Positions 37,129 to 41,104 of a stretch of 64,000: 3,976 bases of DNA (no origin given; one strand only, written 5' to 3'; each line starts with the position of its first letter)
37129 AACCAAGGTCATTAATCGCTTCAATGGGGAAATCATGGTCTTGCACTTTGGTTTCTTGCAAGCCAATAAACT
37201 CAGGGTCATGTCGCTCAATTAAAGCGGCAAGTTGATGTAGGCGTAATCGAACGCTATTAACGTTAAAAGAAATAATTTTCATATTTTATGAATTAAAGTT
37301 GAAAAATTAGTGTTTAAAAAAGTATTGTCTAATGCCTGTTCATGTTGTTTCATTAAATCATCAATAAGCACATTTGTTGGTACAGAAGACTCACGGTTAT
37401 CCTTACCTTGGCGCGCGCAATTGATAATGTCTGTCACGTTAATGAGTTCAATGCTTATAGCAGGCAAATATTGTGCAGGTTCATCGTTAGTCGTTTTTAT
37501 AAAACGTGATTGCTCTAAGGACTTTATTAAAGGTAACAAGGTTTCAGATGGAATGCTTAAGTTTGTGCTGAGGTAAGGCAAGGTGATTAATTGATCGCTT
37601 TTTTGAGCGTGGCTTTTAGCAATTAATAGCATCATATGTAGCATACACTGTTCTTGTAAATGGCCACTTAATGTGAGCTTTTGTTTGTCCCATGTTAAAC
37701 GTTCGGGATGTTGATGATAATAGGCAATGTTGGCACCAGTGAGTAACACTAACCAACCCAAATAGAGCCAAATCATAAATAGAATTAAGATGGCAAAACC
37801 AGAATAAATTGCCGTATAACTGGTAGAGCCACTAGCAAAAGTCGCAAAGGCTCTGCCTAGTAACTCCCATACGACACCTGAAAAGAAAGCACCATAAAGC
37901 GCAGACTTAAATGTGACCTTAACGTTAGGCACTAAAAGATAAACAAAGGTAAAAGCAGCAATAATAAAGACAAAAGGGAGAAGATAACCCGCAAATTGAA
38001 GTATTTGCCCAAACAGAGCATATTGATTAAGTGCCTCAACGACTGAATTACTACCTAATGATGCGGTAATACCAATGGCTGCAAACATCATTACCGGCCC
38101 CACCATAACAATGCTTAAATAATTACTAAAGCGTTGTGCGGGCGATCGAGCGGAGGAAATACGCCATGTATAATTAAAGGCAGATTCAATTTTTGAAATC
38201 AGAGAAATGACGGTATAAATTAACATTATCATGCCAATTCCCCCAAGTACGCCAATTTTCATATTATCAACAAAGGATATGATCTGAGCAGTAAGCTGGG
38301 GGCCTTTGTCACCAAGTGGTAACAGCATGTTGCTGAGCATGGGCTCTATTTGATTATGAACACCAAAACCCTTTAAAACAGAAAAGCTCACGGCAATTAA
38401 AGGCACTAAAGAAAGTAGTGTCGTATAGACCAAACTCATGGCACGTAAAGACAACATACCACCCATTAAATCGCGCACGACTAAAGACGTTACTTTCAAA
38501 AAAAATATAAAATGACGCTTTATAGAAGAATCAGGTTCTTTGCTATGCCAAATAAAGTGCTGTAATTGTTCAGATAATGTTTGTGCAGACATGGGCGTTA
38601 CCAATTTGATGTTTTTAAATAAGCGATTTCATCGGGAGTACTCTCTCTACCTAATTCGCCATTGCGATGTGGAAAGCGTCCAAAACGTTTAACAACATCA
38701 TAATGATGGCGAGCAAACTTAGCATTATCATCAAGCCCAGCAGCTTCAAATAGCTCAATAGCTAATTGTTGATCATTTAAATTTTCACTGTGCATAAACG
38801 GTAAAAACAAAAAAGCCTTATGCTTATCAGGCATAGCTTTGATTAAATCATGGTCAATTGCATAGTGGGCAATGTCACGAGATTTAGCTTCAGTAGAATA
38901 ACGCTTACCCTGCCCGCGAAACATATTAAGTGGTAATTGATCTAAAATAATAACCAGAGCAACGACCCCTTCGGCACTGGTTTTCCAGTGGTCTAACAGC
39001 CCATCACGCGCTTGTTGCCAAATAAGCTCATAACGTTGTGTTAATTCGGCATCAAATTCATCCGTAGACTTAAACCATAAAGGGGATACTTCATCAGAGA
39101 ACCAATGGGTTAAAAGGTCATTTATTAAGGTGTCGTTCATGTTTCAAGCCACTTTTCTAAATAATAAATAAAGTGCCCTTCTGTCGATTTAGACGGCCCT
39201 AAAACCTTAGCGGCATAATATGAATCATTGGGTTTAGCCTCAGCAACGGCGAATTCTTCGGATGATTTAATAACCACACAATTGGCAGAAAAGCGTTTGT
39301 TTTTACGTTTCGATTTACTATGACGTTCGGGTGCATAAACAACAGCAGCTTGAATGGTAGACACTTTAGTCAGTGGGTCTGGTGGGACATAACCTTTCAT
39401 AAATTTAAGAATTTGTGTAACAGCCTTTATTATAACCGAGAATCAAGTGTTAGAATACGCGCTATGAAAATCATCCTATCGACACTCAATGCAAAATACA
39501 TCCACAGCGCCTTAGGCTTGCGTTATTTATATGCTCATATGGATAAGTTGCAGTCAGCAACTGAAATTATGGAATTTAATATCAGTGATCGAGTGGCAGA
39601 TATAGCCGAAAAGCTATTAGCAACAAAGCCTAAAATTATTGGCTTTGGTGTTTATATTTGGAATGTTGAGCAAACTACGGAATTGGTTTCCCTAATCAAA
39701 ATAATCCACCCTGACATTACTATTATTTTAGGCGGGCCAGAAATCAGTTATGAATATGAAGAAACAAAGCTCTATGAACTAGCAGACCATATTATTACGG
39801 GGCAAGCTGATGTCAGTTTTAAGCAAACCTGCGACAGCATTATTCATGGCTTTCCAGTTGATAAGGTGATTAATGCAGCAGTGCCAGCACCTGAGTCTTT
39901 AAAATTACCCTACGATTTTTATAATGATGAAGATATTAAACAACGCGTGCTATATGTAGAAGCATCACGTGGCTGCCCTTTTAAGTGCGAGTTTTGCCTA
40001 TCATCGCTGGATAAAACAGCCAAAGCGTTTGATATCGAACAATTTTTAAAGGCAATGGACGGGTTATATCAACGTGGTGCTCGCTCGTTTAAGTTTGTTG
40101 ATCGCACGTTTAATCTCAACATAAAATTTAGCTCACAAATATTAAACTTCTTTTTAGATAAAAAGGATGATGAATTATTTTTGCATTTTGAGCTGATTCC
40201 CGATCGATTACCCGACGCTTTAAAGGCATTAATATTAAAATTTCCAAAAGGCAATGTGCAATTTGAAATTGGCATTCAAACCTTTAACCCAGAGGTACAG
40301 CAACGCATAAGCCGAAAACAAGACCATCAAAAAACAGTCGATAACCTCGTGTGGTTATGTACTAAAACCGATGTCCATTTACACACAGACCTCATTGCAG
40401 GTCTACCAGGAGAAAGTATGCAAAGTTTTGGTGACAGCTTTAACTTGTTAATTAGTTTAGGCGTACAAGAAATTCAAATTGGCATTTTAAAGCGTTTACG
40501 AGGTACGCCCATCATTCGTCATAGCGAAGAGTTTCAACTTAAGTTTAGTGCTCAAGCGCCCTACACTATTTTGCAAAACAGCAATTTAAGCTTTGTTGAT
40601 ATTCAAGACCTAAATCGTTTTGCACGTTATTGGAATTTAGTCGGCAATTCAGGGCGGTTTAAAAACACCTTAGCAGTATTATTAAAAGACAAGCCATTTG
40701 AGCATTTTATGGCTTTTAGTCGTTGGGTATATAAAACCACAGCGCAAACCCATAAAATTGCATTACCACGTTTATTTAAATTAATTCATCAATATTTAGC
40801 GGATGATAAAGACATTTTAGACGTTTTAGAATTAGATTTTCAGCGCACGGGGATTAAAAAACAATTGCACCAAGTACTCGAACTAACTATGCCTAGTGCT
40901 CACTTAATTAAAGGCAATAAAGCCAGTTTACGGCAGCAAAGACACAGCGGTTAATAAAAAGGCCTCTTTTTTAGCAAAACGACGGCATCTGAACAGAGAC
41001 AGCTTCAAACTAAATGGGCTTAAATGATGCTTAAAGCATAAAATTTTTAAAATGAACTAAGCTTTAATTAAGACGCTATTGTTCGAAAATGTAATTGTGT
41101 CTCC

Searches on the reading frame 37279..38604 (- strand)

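Call 39: search_protein_families(library=pfam, proteins=[window:37279-38604:-], max_evalue=0.00001)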
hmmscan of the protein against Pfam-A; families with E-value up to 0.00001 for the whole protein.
window:37279-38604:- (441 aa): 1 family
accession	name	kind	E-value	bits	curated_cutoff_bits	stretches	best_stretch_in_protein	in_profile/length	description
PF03631.20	Virul_fac_BrkB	-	2.3e-49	168.8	33.7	1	51-298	5-256/259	Virulence factor BrkB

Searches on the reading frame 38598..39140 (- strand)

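Call 39: search_protein_families(library=pfam, proteins=[window:38598-39140:-], max_evalue=0.00001)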
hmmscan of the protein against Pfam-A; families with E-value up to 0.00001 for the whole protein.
window:38598-39140:- (180 aa): 1 family
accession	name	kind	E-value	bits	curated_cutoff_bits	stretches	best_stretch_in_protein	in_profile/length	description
PF06041.17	DUF924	-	3.9e-54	184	27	1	10-177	2-178/180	Bacterial protein of unknown function (DUF924)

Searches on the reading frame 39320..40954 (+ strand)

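Call 39: search_protein_families(library=pfam, proteins=[window:39320-40954:+], max_evalue=0.00001)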
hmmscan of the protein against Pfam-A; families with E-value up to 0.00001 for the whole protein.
window:39320-40954:+ (544 aa): 3 families
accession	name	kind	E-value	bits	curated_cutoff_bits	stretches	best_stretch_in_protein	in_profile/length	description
PF04055.27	Radical_SAM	-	1.6e-16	61.4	29.5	1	214-377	2-166/166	Radical SAM superfamily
PF13311.11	DUF4080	-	2.7e-16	60.8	22.9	1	403-520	1-125/188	Protein of unknown function (DUF4080)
PF02310.24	B12-binding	-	3.5e-14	53.1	32.1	1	56-167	6-117/121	B12 binding domain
